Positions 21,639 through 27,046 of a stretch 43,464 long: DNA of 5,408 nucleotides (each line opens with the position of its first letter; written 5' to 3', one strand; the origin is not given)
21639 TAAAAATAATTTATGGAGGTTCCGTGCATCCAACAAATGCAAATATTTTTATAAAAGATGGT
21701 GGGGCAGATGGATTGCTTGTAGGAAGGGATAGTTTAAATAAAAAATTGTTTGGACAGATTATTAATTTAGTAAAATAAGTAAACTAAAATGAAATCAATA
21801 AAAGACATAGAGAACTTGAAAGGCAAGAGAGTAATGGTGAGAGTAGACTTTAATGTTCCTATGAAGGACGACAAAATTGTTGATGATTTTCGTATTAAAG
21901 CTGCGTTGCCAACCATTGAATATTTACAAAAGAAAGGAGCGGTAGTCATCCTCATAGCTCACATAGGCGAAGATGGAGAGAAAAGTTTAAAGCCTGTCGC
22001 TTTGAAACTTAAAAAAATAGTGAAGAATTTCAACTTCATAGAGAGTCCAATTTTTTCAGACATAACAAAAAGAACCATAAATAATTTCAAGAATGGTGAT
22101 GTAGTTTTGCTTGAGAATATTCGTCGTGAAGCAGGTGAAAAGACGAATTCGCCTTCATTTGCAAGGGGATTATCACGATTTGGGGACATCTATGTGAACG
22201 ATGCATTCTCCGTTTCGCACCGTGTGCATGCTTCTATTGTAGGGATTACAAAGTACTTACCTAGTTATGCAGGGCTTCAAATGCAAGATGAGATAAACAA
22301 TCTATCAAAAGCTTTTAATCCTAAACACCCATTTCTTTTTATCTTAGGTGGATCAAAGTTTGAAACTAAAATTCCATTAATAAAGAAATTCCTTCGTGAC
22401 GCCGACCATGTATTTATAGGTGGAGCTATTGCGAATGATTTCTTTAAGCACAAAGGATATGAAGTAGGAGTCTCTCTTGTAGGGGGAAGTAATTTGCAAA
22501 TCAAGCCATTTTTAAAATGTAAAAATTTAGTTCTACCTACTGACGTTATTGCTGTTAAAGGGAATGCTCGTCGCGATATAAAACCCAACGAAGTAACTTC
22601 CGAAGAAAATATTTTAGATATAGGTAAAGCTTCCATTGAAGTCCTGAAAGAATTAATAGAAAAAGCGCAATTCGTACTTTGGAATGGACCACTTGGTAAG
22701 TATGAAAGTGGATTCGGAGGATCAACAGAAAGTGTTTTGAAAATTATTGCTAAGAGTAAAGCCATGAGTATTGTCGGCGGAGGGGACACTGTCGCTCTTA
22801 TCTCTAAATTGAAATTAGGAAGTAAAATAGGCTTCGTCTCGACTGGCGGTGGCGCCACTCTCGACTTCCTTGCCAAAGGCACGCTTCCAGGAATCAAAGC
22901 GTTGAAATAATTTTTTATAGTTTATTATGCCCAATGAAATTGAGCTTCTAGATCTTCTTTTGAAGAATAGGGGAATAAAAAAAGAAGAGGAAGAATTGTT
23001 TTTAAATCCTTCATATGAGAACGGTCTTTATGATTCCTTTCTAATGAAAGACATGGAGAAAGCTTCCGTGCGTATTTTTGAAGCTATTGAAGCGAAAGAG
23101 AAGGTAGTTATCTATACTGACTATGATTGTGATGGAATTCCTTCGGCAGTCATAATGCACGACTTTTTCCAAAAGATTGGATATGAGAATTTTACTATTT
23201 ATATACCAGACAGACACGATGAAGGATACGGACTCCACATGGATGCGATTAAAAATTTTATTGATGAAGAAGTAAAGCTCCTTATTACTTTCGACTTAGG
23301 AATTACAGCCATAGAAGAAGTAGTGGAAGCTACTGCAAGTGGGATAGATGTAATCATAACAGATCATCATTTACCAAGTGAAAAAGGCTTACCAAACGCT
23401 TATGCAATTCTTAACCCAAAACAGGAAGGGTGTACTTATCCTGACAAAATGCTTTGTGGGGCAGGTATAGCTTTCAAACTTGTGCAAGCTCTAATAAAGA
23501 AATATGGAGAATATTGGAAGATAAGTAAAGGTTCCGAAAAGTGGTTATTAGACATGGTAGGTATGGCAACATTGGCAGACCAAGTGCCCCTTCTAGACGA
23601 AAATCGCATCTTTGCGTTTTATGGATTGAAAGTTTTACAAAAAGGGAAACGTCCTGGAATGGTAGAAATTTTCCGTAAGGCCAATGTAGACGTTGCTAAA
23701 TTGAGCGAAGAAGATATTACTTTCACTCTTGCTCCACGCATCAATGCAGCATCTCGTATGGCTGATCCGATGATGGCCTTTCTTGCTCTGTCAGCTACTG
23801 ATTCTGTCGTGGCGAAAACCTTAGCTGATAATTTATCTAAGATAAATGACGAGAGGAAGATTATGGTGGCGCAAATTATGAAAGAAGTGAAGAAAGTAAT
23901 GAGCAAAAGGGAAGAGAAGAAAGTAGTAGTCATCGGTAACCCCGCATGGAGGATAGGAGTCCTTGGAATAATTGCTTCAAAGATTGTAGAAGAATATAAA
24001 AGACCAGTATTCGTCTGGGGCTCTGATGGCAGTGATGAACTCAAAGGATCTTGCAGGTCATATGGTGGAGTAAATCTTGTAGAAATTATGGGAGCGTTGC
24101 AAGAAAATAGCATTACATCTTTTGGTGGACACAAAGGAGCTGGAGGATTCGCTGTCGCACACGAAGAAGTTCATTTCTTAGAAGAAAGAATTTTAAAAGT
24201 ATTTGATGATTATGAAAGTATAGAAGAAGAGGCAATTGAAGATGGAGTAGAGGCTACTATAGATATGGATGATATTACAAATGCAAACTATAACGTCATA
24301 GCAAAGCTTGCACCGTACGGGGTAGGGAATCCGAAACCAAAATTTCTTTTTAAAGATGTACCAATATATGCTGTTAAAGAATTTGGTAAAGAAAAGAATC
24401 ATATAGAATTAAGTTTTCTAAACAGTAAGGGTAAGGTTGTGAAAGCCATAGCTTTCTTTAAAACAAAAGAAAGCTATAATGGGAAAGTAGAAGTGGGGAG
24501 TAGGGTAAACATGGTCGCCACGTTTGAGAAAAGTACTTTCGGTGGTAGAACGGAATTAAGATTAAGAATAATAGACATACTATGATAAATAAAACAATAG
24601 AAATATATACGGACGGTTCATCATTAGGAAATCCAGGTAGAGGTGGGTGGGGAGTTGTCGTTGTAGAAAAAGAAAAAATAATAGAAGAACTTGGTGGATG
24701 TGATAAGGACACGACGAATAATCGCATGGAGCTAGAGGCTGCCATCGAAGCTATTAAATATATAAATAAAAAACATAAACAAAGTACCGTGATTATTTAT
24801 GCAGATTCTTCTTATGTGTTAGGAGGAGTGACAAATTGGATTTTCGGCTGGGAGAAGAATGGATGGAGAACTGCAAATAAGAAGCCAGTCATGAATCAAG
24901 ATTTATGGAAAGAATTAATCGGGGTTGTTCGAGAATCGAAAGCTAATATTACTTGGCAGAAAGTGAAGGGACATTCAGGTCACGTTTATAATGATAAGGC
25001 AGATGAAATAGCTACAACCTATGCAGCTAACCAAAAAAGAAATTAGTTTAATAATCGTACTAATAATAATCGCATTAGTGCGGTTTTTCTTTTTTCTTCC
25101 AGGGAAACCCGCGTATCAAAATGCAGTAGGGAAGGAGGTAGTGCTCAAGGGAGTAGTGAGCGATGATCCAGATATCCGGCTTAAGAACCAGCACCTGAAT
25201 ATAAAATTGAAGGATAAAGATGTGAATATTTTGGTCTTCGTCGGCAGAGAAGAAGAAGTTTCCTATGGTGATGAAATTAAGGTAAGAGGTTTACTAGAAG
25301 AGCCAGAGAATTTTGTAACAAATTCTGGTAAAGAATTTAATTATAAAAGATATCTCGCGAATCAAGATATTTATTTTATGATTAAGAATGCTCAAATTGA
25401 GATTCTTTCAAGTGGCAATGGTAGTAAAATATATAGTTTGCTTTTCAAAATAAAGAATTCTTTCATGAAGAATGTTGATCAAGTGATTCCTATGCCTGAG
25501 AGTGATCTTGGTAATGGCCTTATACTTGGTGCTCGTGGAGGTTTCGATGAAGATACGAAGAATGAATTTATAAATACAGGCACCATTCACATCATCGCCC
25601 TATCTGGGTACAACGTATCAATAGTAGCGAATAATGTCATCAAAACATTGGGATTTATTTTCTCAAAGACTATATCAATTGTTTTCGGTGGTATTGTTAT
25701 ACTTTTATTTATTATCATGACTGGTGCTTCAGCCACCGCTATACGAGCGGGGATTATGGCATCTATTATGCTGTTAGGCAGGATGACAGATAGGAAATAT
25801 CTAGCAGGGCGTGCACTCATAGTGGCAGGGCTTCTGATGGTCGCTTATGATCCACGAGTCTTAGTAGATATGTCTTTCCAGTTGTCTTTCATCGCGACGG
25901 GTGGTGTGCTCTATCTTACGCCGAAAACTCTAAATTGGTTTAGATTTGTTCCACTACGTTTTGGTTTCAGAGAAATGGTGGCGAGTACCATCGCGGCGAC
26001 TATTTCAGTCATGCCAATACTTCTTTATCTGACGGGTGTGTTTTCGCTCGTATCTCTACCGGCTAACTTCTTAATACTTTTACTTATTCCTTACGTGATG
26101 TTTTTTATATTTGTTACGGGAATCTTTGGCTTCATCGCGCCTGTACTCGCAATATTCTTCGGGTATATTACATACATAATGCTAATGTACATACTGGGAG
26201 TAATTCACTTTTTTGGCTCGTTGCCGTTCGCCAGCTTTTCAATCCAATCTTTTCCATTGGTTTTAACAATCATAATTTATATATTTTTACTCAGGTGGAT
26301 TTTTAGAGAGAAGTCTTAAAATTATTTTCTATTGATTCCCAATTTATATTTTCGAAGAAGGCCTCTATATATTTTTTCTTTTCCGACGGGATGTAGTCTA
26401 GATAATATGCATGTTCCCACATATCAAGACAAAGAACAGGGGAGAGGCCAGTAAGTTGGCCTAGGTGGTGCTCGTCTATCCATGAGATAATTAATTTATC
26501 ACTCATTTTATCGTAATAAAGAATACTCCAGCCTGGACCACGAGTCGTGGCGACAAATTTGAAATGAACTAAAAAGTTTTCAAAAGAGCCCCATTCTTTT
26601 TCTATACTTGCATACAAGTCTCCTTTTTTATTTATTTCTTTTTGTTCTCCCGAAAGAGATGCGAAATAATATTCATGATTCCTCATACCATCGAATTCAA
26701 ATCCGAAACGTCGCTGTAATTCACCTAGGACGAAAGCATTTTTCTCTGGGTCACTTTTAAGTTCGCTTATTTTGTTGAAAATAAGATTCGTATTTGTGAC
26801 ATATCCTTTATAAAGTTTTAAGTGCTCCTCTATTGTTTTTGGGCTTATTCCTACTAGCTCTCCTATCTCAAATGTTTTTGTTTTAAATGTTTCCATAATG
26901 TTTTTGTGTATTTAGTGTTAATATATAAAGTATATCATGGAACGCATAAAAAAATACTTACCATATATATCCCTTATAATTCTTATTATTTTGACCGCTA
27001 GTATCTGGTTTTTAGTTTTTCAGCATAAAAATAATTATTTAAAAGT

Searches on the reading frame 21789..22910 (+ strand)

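Call 74: search_protein_families(library=pfam, proteins=[window:21789-22910:+], max_evalue=0.001)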
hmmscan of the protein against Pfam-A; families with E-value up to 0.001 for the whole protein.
window:21789-22910:+ (373 aa): 1 family
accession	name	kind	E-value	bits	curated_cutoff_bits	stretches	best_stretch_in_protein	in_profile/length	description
PF00162.24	PGK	-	4e-113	378.7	27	1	4-362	1-377/379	Phosphoglycerate kinase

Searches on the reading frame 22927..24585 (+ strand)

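Call 74: search_protein_families(library=pfam, proteins=[window:22927-24585:+], max_evalue=0.001)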
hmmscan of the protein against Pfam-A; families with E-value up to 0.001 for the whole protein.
window:22927-24585:+ (552 aa): 3 families
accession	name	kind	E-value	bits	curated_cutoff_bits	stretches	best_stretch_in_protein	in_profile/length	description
PF01368.27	DHH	-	2.7e-24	86.3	28.1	1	59-196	1-109/125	DHH family, N-terminal domain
PF17768.7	RecJ_OB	-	8.2e-21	74.5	27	1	442-550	2-107/107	RecJ OB domain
PF02272.25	DHHA1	-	4.2e-10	40.4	25.9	1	332-415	3-89/102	DHHA1 domain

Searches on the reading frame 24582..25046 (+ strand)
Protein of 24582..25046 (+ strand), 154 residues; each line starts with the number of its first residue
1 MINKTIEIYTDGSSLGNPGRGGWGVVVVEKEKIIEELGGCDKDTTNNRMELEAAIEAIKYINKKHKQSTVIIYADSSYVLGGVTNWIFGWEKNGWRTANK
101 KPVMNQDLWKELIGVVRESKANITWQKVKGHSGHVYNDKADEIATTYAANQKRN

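Call 75: search_protein_families(library=pfam, proteins=[window:24582-25046:+], max_evalue=0.001)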
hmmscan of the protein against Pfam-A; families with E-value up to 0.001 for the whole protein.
window:24582-25046:+ (154 aa): 1 family
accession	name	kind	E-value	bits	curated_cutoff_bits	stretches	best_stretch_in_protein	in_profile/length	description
PF00075.30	RNase_H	-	9.8e-43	146.1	25.8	1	4-146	2-138/141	RNase H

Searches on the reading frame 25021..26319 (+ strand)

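Call 75: search_protein_families(library=pfam, proteins=[window:25021-26319:+], max_evalue=0.001)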
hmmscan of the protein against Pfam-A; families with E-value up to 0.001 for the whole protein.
window:25021-26319:+ (432 aa): 2 families
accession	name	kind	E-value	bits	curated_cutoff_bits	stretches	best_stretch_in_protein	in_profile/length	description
PF03772.21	Competence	-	4.6e-46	157.8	23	1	167-428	1-265/270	Competence protein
PF13567.11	DUF4131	-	5.7e-13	49.3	31.6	1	10-127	34-163/165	Domain of unknown function (DUF4131)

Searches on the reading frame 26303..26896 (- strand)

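Call 75: search_protein_families(library=pfam, proteins=[window:26303-26896:-], max_evalue=0.001)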
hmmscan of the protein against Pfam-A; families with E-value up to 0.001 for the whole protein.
window:26303-26896:- (197 aa): 2 families
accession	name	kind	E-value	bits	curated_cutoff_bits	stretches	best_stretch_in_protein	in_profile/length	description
PF02777.23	Sod_Fe_C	-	1.3e-26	93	20.9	1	91-191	2-101/102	Iron/manganese superoxide dismutases, C-terminal domain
PF00081.27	Sod_Fe_N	-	0.00024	22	27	1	17-82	18-82/82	Iron/manganese superoxide dismutases, alpha-hairpin domain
